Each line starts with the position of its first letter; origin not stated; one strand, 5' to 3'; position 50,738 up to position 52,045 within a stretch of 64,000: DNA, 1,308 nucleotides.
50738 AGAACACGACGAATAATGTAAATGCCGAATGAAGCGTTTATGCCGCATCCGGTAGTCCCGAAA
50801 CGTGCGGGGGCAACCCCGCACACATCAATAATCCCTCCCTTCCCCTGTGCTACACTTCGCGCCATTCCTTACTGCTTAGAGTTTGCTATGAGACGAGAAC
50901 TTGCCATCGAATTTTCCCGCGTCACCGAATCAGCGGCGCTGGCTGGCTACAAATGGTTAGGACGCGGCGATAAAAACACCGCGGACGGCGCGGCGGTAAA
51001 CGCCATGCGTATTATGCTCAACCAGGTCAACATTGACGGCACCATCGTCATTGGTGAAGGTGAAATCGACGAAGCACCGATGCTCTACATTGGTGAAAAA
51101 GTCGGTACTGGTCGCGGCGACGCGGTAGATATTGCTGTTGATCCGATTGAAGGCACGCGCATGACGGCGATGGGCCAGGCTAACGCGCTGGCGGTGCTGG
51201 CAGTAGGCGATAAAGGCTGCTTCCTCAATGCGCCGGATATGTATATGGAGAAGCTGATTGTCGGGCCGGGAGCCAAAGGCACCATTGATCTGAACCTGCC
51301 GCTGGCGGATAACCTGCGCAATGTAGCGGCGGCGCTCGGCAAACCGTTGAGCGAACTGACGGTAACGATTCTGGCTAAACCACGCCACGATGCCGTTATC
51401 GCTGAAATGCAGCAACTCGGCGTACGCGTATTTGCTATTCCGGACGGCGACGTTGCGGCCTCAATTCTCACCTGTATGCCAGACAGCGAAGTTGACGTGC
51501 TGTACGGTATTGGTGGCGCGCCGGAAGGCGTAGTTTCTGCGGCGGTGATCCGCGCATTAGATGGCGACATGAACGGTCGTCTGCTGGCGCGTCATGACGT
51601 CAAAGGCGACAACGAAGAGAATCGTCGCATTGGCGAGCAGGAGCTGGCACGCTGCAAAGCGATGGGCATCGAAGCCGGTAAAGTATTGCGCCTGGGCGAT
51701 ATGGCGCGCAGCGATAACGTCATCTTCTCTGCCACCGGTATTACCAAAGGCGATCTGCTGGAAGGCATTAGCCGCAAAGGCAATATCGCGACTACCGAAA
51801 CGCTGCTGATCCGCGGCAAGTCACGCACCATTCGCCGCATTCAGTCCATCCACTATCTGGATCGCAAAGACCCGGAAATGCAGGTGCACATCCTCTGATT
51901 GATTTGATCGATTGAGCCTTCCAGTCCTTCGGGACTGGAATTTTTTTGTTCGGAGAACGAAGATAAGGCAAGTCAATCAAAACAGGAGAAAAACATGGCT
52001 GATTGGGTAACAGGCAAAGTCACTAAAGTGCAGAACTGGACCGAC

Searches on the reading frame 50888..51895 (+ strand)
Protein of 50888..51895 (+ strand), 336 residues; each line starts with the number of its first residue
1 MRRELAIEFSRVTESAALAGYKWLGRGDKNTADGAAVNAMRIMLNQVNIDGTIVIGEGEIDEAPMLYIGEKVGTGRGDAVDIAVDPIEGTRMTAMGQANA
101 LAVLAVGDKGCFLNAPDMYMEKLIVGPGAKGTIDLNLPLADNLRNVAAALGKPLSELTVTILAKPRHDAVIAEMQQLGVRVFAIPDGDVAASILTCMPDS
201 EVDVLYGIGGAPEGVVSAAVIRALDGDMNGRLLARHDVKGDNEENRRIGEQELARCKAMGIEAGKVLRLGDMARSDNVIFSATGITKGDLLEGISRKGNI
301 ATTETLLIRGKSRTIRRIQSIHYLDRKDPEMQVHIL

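Call 13: find_related_loci(query=window:50888-51895:+, collection=genome_contigs, flank=2500)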
Query window:50888-51895:+ (336 aa) in genome_contigs; peptide patterns used: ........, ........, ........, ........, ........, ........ (x = any residue, [..] = any of these).
516 stretches matched a pattern; 475 encode a relative of the query (tblastn E <= 1e-3); the best 80 are kept; 80 distinct loci.
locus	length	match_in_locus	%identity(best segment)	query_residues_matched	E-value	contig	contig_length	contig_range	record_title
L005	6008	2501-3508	99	1-336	0e+0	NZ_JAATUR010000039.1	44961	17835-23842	Escherichia coli strain SCPM-O-B-8794 39length=44961, whole genome shotgun sequence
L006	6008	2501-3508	98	1-336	0e+0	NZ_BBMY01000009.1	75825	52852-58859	Escherichia albertii NBRC 107761 = DSM 17582 strain NBRC 107761, whole genome shotgun sequence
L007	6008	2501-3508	95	1-336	0e+0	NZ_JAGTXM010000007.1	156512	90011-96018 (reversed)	Citrobacter amalonaticus strain ku-bf3 scaffold_6, whole genome shotgun sequence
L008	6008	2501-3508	94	1-336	0e+0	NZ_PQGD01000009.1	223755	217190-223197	Superficieibacter electus strain BP-1 NODE_9_length_223755_cov_36.2571, whole genome shotgun sequence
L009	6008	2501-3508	95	1-336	0e+0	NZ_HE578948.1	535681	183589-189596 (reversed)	Phytobacter massiliensis JC163 strain type strain: JC163, whole genome shotgun sequence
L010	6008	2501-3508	95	1-336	0e+0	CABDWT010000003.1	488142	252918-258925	Phytobacter ursingii strain ATCC27989T genome assembly, contig: ATCC27989T_contig_11, whole genome shotgun sequence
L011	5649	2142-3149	95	1-336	0e+0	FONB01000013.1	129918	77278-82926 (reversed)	Kosakonia sp. S29 genome assembly, contig: Ga0075254_113, whole genome shotgun sequence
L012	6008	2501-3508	95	1-336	0e+0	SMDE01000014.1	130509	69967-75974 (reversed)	Phytobacter diazotrophicus strain DSM 17806 Ga0244675_114, whole genome shotgun sequence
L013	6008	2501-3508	94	1-336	0e+0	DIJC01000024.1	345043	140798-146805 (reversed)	MAG TPA_asm: Enterobacteriaceae bacterium UBA5654 UBA5654_contig_81, whole genome shotgun sequence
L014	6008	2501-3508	94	1-336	0e+0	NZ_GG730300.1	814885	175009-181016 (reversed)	Citrobacter youngae ATCC 29220 Scfld1, whole genome shotgun sequence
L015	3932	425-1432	94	1-336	0e+0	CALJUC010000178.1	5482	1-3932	MAG TPA_asm: uncultured Moraxella sp. isolate SRR6231213_bin.3_CONCOCT_v1.1_MAG genome assembly, contig: ERZ650253.6922,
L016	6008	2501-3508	94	1-336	0e+0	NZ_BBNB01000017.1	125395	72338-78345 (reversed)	Citrobacter sedlakii NBRC 105722, whole genome shotgun sequence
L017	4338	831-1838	94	1-336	0e+0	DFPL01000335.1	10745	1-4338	MAG TPA_asm: Enterobacteriaceae bacterium UBA3516 UBA3516_contig_1789, whole genome shotgun sequence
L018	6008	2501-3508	94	1-336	0e+0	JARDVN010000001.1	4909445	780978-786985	Citrobacter amalonaticus strain AUH_CA_2023_1 contig_2, whole genome shotgun sequence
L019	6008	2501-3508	94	1-336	0e+0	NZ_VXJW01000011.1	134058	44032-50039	Salmonella enterica subsp. arizonae strain CCUG 6322T contig_0000011, whole genome shotgun sequence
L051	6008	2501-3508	91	1-336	0e+0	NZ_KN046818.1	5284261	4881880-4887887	Klebsiella pneumoniae strain ATCC 13883 scaffold1, whole genome shotgun sequence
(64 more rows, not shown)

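Call 40: search_protein_families(proteins=[L051:335-2449:+], library=ncbifam)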
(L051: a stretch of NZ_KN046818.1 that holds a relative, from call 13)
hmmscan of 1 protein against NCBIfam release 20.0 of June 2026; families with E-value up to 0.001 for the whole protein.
L051:335-2449:+ (705 aa): 49 families (the best 25 are shown)
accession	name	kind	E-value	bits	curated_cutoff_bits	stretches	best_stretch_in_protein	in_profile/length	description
NF008163.0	PRK10917.1-1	equivalog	0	1265.3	796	1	14-705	2-692/692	ATP-dependent DNA helicase RecG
NF008166.0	PRK10917.1-4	equivalog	1e-271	903.1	864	1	32-703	22-703/705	ATP-dependent DNA helicase RecG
TIGR00643.1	recG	equivalog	8.8e-248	824.1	659.4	1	40-676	1-628/629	ATP-dependent DNA helicase RecG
NF008168.0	PRK10917.2-2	equivalog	1.9e-237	790.5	718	1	20-685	110-767/795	ATP-dependent DNA helicase RecG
NF008165.0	PRK10917.1-3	equivalog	5.7e-222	739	711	1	22-686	9-665/692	ATP-dependent DNA helicase RecG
NF008164.0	PRK10917.1-2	equivalog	6.8e-203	675.8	785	1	22-685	14-675/704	ATP-dependent DNA helicase RecG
NF008170.0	PRK10917.2-4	equivalog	2.5e-190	634.4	975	1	21-685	131-800/826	ATP-dependent DNA helicase RecG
NF008167.0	PRK10917.2-1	equivalog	3.7e-152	508.1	995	1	29-685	12-717/744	ATP-dependent DNA helicase RecG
TIGR00580.2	mfd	equivalog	4.3e-110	369.6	800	1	221-655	374-799/907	transcription-repair coupling factor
NF008169.0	PRK10917.2-3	equivalog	1.6e-90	304.4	555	1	32-676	6-602/610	ATP-dependent DNA helicase RecG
NF007966.0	PRK10689.1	equivalog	1.6e-76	257.9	1329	1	269-657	588-968/1148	transcription-repair coupling factor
NF010337.0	PRK13766.1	equivalog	6.1e-18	64.3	610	2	310-442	39-173/781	Hef nuclease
TIGR00595.1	priA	equivalog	5e-12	45.2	230.35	1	305-416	1-107/509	replication restart helicase PriA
TIGR04121.1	DEXH_lig_assoc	equivalog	1.2e-11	43.1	850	1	515-597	260-343/804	ligase-associated DNA damage response DEXH box helicase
NF004070.0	PRK05580.2-2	equivalog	2.1e-10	39.4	921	1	283-414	199-325/729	primosomal protein N'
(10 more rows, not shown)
